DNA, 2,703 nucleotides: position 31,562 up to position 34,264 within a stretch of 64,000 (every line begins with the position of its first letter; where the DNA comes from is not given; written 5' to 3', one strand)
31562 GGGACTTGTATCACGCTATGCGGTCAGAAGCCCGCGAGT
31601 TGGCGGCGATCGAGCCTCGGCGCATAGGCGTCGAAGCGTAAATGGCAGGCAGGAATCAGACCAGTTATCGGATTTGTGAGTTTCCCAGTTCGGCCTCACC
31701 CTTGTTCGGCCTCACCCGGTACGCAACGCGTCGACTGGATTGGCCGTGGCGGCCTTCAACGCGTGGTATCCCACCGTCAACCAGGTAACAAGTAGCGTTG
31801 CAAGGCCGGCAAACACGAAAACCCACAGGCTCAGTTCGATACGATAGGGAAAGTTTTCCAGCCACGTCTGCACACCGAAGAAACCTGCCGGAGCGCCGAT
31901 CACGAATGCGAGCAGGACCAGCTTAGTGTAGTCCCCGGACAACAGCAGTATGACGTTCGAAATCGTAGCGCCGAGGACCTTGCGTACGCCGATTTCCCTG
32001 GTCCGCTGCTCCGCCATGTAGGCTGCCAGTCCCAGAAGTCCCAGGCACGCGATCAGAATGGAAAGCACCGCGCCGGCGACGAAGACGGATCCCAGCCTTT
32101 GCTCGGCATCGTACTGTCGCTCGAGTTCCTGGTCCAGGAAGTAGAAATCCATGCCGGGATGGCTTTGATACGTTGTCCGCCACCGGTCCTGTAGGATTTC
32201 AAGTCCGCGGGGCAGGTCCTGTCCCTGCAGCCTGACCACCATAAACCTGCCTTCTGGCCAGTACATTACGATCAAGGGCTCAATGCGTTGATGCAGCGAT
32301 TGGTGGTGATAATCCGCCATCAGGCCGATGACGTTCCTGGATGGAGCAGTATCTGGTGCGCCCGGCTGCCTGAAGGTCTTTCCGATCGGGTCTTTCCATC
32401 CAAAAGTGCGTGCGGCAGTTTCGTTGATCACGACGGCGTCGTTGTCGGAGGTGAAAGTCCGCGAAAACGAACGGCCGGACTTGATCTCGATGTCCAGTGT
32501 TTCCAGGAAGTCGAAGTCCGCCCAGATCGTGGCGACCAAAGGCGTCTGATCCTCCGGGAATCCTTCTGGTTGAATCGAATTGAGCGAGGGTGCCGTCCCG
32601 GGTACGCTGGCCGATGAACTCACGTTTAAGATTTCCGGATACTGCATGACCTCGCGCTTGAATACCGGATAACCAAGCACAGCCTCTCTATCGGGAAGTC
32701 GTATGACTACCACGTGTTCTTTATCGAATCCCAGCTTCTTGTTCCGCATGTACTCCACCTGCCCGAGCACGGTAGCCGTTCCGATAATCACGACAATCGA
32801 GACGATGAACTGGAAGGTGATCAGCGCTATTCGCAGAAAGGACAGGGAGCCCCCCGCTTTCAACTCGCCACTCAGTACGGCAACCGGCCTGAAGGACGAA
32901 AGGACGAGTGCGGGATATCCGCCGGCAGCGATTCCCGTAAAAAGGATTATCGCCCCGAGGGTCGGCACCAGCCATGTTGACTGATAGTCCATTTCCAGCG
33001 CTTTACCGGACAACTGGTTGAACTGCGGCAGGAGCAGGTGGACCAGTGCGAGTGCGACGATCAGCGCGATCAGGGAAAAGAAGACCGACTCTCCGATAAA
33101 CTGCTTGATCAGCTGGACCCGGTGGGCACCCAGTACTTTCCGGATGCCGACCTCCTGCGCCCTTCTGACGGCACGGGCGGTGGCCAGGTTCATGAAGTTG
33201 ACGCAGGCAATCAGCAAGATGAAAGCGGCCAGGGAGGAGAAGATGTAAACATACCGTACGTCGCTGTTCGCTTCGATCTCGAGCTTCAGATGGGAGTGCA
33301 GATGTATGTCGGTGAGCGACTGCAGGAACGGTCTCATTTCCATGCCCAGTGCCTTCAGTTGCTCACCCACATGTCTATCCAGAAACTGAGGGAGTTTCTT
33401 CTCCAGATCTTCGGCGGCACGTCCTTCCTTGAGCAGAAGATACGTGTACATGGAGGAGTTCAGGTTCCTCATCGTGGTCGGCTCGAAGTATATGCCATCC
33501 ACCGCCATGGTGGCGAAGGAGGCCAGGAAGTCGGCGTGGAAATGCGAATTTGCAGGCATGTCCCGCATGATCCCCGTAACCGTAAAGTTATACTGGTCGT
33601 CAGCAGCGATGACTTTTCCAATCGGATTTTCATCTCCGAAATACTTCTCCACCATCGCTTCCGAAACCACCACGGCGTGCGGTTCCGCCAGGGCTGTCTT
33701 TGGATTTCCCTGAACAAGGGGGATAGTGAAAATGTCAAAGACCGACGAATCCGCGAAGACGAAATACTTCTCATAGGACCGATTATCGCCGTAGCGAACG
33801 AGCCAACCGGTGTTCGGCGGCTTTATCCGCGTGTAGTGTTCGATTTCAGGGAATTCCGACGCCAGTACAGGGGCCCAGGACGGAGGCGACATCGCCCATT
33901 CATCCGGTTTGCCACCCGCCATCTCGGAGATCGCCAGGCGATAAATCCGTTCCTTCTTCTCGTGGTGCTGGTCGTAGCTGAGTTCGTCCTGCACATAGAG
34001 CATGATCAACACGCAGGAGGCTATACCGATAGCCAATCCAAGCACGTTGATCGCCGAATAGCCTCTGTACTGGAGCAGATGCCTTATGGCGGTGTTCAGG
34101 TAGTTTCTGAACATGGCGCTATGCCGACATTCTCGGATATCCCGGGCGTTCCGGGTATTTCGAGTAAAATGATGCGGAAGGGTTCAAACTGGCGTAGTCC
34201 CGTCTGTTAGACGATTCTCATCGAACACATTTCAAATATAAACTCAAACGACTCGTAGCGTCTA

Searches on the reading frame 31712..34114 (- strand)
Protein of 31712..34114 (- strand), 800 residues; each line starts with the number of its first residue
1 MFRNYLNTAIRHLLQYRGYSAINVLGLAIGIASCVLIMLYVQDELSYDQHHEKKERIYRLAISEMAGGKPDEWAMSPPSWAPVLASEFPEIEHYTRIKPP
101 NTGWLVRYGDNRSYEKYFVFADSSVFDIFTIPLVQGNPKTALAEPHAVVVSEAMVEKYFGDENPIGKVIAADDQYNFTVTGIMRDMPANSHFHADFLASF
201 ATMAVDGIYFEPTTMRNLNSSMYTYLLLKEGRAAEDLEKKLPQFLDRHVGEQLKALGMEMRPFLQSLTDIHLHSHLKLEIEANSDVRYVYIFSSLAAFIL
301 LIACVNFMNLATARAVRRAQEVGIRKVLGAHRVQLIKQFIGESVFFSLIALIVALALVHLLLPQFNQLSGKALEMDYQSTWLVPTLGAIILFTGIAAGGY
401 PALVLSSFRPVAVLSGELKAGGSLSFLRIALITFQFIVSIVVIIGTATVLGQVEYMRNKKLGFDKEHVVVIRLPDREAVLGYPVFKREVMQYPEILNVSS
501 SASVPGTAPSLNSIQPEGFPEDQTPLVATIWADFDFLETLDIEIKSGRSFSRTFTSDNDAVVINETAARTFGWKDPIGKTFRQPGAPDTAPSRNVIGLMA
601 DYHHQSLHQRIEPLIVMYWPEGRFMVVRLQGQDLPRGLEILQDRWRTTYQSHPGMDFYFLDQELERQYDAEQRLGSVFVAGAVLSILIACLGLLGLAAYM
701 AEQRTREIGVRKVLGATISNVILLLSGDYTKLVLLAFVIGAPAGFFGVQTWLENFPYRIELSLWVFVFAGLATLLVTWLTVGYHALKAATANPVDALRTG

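Call 5: search_protein_families(library=pfam, proteins=[window:31712-34114:-], max_evalue=1)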
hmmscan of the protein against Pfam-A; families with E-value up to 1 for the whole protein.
window:31712-34114:- (800 aa): 3 families
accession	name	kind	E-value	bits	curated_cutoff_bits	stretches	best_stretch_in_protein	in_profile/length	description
PF12704.14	MacB_PCD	-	8.8e-36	124.6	27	2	20-242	1-205/207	MacB-like periplasmic core domain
PF02687.27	FtsX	-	8.7e-28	97.2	25.5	2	294-407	2-117/120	FtsX-like permease C-terminal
PF11891.13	RETICULATA-like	-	0.021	15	25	1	644-698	76-128/177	Protein RETICULATA-related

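Call 6: search_protein_families(library=ncbifam, proteins=[window:31712-34114:-], max_evalue=1)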
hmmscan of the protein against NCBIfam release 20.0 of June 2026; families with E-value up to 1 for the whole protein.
window:31712-34114:- (800 aa): 6 families
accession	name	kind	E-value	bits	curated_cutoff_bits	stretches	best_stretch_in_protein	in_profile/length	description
TIGR03434.1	ADOP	subfamily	1e-87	295.1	622.3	1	7-799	6-802/803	ADOP family duplicated permease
NF038008.1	ABC_perm_DarB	equivalog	3.5e-33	114.5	700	1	22-781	14-767/777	darobactin export ABC transporter permease subunit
NF007826.0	PRK10535.1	equivalog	2.8e-11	42.4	966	2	285-415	517-646/648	macrolide ABC transporter ATP-binding protein/permease MacB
NF038346.1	FtsX_actino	exception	0.0054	16.1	250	1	293-363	184-254/308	permease-like cell division protein FtsX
NF041854.1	ABC_perm_YbbP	equivalog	0.0072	14.3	999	1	683-775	689-787/806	putative ABC transporter permease subunit YbbP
NF041013.1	T4P_ComGE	equivalog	0.76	9.9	49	0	347-375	11-39/83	competence type IV pilus minor pilin ComGE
